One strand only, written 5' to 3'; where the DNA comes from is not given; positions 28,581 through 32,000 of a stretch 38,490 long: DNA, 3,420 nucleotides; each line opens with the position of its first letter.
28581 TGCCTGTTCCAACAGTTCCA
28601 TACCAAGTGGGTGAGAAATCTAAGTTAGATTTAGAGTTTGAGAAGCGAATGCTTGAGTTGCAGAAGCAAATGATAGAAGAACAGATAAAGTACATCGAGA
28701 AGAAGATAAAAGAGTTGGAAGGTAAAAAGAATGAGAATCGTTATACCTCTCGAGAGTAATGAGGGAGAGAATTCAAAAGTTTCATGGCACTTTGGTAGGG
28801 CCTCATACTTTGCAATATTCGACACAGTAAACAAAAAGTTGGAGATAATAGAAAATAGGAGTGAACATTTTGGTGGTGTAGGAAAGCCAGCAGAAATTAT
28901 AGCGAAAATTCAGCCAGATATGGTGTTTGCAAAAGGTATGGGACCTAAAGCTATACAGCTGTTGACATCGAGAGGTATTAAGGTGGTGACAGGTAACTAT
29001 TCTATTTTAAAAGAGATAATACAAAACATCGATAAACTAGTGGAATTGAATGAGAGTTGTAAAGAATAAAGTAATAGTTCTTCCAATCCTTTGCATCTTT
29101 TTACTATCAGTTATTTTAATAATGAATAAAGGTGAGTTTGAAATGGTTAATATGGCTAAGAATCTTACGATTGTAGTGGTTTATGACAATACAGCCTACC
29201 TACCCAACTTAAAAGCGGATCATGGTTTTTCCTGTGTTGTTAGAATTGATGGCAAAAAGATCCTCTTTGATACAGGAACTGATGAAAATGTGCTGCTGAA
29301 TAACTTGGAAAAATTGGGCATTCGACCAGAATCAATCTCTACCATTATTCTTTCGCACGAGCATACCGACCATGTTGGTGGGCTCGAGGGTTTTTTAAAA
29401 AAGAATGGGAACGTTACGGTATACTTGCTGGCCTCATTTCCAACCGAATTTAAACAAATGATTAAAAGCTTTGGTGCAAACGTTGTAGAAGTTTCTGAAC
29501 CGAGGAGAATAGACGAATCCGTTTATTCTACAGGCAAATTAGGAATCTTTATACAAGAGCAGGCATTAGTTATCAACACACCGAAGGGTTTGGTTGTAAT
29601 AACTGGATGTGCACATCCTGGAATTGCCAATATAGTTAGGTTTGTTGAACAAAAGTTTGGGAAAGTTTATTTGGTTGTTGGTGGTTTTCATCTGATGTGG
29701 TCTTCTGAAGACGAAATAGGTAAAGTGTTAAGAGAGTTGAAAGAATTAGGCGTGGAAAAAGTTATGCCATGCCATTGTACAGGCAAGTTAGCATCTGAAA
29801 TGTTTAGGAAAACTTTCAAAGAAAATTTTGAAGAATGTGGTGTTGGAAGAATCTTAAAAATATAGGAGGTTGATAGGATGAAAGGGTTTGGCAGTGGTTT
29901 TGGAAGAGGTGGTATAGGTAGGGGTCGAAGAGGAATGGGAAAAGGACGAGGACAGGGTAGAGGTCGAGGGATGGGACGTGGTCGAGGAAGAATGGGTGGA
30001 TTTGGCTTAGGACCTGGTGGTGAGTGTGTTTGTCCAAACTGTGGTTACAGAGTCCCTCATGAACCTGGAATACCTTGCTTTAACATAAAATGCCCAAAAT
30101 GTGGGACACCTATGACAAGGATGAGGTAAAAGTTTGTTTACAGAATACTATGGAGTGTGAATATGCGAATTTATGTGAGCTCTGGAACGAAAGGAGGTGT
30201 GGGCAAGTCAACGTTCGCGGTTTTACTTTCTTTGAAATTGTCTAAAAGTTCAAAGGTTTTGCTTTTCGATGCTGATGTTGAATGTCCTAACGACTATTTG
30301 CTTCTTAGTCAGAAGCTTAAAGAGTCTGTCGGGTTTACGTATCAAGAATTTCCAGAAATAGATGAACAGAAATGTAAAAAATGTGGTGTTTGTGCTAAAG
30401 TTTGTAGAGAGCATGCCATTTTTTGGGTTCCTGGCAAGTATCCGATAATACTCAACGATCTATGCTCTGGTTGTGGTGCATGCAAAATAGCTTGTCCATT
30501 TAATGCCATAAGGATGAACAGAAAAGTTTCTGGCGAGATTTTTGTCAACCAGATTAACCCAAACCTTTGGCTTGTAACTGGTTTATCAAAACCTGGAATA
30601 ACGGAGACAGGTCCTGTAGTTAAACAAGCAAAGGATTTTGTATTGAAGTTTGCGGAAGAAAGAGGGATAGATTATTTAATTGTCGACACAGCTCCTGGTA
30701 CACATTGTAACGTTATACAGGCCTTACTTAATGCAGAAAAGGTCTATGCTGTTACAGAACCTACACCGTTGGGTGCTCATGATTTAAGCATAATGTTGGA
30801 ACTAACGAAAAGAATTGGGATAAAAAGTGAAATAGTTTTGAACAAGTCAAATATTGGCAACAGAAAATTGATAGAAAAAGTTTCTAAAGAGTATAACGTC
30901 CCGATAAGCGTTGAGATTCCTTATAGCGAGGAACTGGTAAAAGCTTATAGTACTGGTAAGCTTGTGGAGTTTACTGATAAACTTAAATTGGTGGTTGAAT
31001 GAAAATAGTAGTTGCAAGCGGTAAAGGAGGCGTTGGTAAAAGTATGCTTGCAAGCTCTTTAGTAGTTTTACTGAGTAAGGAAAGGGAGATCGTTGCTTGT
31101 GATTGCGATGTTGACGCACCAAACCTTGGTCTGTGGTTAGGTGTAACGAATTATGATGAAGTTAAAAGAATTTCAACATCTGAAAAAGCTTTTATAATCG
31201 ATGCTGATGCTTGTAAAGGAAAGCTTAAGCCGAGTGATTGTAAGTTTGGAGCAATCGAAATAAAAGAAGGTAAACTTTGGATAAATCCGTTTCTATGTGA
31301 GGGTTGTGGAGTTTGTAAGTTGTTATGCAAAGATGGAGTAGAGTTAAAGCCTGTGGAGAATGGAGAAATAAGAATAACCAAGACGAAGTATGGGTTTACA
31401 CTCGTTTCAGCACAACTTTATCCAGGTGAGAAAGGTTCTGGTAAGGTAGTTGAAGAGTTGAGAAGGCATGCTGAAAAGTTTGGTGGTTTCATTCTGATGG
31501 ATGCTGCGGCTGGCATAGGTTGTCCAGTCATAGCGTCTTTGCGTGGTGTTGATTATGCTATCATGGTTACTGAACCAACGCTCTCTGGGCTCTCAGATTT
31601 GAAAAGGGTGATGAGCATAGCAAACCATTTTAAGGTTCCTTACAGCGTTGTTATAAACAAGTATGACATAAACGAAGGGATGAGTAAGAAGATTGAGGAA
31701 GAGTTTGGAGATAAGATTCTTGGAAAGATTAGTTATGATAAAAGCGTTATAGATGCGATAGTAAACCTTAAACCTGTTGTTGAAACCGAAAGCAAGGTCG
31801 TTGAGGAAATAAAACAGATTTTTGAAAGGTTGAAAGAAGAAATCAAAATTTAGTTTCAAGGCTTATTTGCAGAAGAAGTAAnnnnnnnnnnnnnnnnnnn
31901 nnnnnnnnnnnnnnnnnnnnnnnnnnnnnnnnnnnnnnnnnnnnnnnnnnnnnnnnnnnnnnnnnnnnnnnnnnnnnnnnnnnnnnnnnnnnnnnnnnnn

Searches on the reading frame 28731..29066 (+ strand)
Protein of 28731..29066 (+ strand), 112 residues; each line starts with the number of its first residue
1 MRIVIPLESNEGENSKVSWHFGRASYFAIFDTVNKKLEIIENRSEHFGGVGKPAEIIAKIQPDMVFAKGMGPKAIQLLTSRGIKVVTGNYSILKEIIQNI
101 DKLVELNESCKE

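Call 3: search_protein_families(library=pfam, proteins=[window:28731-29066:+], max_evalue=0.1)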
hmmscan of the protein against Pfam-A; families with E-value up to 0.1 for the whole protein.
window:28731-29066:+ (112 aa): 2 families
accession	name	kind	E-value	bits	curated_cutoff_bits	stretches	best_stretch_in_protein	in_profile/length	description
PF02579.22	Nitro_FeMo-Co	-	9.7e-19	67.9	26.3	1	14-100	2-92/94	Dinitrogenase iron-molybdenum cofactor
PF01497.23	Peripla_BP_2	-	0.015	15.2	27.5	1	53-91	50-89/235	Periplasmic binding protein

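Call 4: search_protein_families(library=ncbifam, proteins=[window:28731-29066:+], max_evalue=0.1)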
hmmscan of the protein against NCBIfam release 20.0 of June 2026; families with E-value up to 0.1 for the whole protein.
window:28731-29066:+ (112 aa): 5 families
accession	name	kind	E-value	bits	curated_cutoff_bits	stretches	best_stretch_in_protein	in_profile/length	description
NF041136.1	MrpORP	equivalog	1.9e-09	37.3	450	1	13-94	272-354/365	iron-sulfur cluster carrier protein MrpORP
TIGR02663.1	nifX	equivalog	0.0022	18.4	112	1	14-104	10-107/119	nitrogen fixation protein NifX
NF002894.0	PRK03379.1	equivalog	0.049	12.8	234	1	54-106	71-125/266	vitamin B12 ABC transporter substrate-binding protein BtuF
TIGR01290.1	nifB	equivalog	0.071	11.8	343.65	1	14-44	339-369/441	nitrogenase cofactor biosynthesis protein NifB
NF005825.0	PRK07714.1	equivalog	0.085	13.1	113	0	78-109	12-43/102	YlxQ family RNA-binding protein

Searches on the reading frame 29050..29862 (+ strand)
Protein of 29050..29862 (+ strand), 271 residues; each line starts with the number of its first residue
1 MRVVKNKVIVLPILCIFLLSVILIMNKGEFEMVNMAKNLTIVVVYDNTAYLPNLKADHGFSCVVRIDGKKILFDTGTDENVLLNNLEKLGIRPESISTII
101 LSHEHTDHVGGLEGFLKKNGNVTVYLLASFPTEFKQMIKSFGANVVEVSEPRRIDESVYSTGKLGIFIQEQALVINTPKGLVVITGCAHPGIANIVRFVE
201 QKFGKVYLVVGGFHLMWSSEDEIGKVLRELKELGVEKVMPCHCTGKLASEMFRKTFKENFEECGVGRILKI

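Call 3: search_protein_families(library=pfam, proteins=[window:29050-29862:+], max_evalue=0.1)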
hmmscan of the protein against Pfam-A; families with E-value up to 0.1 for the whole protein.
window:29050-29862:+ (271 aa): 6 families
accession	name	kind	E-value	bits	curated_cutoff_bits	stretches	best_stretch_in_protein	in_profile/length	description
PF00753.33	Lactamase_B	-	6.5e-15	56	22.7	1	58-129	5-77/196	Metallo-beta-lactamase superfamily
PF12706.13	Lactamase_B_2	-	7e-07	29.5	27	1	70-128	2-64/200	Beta-lactamase superfamily domain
PF16661.11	Lactamase_B_6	-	3e-05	23.9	27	1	64-131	2-74/193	Metallo-beta-lactamase superfamily domain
PF23023.1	Anti-Pycsar_Apyc1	-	0.0004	20.4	50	1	61-116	22-74/250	Anti-Pycsar protein Apyc1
PF19583.5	ODP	-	0.00049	20.5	27.2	1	63-127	7-72/194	ODP family beta lactamase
PF00291.31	PALP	-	0.058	13.2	35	1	121-157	80-114/295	Pyridoxal-phosphate dependent enzyme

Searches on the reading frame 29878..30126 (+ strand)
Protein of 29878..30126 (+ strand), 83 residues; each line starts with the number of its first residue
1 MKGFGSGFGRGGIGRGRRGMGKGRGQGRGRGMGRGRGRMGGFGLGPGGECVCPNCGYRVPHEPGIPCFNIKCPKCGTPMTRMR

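Call 3: search_protein_families(library=pfam, proteins=[window:29878-30126:+], max_evalue=0.1)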
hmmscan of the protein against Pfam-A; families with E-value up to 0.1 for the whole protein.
window:29878-30126:+ (83 aa): 7 families
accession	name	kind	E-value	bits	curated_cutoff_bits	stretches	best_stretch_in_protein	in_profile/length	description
PF13240.11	Zn_Ribbon_1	-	0.0007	19.8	25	0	72-78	2-8/23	zinc-ribbon domain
PF13248.11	Zn_ribbon_3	-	0.00082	19.2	27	1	69-78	2-11/26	zinc-ribbon domain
PF12773.13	DZR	-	0.015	15.9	27.3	1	48-79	11-34/45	Double zinc ribbon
PF08271.17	Zn_Ribbon_TF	-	0.029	14.4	29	0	48-57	18-27/43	TFIIB zinc-binding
PF06677.18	Auto_anti-p27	-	0.055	14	24.1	0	71-81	17-27/40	Sjogren's syndrome/scleroderma autoantigen 1 (Autoantigen p27)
PF01155.25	HypA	-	0.067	13.7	28.9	1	49-81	70-98/112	Hydrogenase/urease nickel incorporation, metallochaperone, hypA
PF09297.16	Zn_ribbon_NUD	-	0.088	13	24.8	0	72-80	6-14/32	NADH pyrophosphatase zinc ribbon domain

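Call 4: search_protein_families(library=ncbifam, proteins=[window:29878-30126:+], max_evalue=0.1)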
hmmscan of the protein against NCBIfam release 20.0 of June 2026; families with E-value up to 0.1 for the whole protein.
window:29878-30126:+ (83 aa): 3 families
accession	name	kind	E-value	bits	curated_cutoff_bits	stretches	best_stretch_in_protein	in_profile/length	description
NF001605.0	PRK00398.1-2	equivalog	0.0046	16.8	63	0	49-59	18-28/43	DNA-directed RNA polymerase subunit P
NF033497.1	rubre_like_arch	subfamily_domain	0.034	13.9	32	0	52-80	3-27/34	rubrerythrin-like domain-containing protein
TIGR00373.1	TIGR00373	equivalog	0.037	13.5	149.5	1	51-82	111-141/162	transcription factor E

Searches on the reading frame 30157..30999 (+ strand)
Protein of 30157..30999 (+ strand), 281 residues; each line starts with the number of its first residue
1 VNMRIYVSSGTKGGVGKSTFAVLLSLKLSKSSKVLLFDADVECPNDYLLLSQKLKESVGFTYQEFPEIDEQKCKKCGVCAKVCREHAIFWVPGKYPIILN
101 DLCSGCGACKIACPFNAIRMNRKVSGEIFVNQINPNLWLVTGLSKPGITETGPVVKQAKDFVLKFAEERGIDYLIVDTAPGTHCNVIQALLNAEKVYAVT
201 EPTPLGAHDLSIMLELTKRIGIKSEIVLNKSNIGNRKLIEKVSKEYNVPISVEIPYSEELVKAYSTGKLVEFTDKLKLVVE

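Call 3: search_protein_families(library=pfam, proteins=[window:30157-30999:+], max_evalue=0.1)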
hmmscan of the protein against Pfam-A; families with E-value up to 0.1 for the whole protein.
window:30157-30999:+ (281 aa): 18 families
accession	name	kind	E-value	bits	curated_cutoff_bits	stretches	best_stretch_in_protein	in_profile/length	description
PF01656.29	CbiA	-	8.5e-16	58.5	25.4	1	10-270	5-125/125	CobQ/CobB/MinD/ParA nucleotide binding domain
PF10609.15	ParA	-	3.7e-15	56.5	27.1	2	4-50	5-51/246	NUBPL iron-transfer P-loop NTPase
PF00037.32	Fer4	-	6e-12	45.3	21.1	2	97-119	2-24/24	4Fe-4S binding domain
PF12837.12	Fer4_6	-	1.7e-10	40.7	25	2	65-88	1-24/24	4Fe-4S binding domain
PF12838.12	Fer4_7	-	1.9e-09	38.3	27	2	103-123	2-22/52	4Fe-4S dicluster domain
PF14697.11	Fer4_21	-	2.2e-09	37.7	35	1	67-120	2-59/59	4Fe-4S dicluster domain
PF13614.12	AAA_31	-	2.4e-09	37.8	27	1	7-41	5-40/177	AAA domain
PF13237.11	Fer4_10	-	3.3e-08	33.8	25.5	2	97-120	3-22/53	4Fe-4S dicluster domain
PF12797.12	Fer4_2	-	4.5e-08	33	24.5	2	66-83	3-20/22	4Fe-4S binding domain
PF13484.11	Fer4_16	-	5.5e-06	27.5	30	1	103-124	2-24/66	4Fe-4S double cluster binding domain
PF13187.11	Fer4_9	-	5.7e-06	26.7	27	3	72-118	1-52/52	4Fe-4S dicluster domain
PF25160.1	LdpA_Fe-S-bd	-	7.5e-05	22.9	27.6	1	79-121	9-46/49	LdpA Fe-S cluster-binding domain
PF02374.21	ArsA_ATPase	-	0.00015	21.5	24.3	1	8-36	5-34/305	Anion-transporting ATPase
PF12800.12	Fer4_4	-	0.00039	21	24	1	101-115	2-16/17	4Fe-4S binding domain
PF13534.11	Fer4_17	-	0.002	19.1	22.2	0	101-114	44-57/61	4Fe-4S dicluster domain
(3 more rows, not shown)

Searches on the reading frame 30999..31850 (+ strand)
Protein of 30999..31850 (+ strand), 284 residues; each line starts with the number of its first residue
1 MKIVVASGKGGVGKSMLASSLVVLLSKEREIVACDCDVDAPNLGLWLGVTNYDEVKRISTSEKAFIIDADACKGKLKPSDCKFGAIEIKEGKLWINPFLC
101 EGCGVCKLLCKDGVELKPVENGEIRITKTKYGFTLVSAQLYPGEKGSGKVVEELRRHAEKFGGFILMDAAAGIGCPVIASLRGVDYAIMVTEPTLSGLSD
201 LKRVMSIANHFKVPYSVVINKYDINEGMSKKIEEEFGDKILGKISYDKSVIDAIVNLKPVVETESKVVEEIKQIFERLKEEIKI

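Call 3: search_protein_families(library=pfam, proteins=[window:30999-31850:+], max_evalue=0.1)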
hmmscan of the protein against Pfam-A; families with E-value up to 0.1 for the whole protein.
window:30999-31850:+ (284 aa): 12 families
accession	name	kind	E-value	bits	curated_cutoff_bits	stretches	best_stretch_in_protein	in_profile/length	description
PF01656.29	CbiA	-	9.4e-19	68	25.4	1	3-259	1-124/125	CobQ/CobB/MinD/ParA nucleotide binding domain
PF10609.15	ParA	-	5.4e-12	46.1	27.1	1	2-53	5-57/246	NUBPL iron-transfer P-loop NTPase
PF13614.12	AAA_31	-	2.9e-05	24.5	27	1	3-203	4-159/177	AAA domain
PF00009.33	GTP_EFTU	-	4e-05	23.7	26.5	1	177-280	86-184/188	Elongation factor Tu GTP binding domain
PF02374.21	ArsA_ATPase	-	8e-05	22.4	24.3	1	1-31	1-31/305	Anion-transporting ATPase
PF03193.22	RsgA_GTPase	-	0.01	16.1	30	0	198-234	39-77/174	RsgA GTPase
PF00142.24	Fer4_NifH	-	0.018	14.9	25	0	4-50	3-50/271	4Fe-4S iron sulfur cluster binding proteins, NifH/frxC family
PF13237.11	Fer4_10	-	0.022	15.1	25.5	1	93-127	2-38/53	4Fe-4S dicluster domain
PF20720.3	nSTAND3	-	0.026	14.7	27.2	1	2-37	18-53/155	Novel STAND NTPase 3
PF05729.18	NACHT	-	0.045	14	26.7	0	3-29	2-28/167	NACHT domain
PF09140.17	MipZ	-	0.051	13.3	20.7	1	3-39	3-38/262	ATPase MipZ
PF24883.2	NPHP3_N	-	0.06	14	24.8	0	3-33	24-54/164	Nephrocystin 3, N-terminal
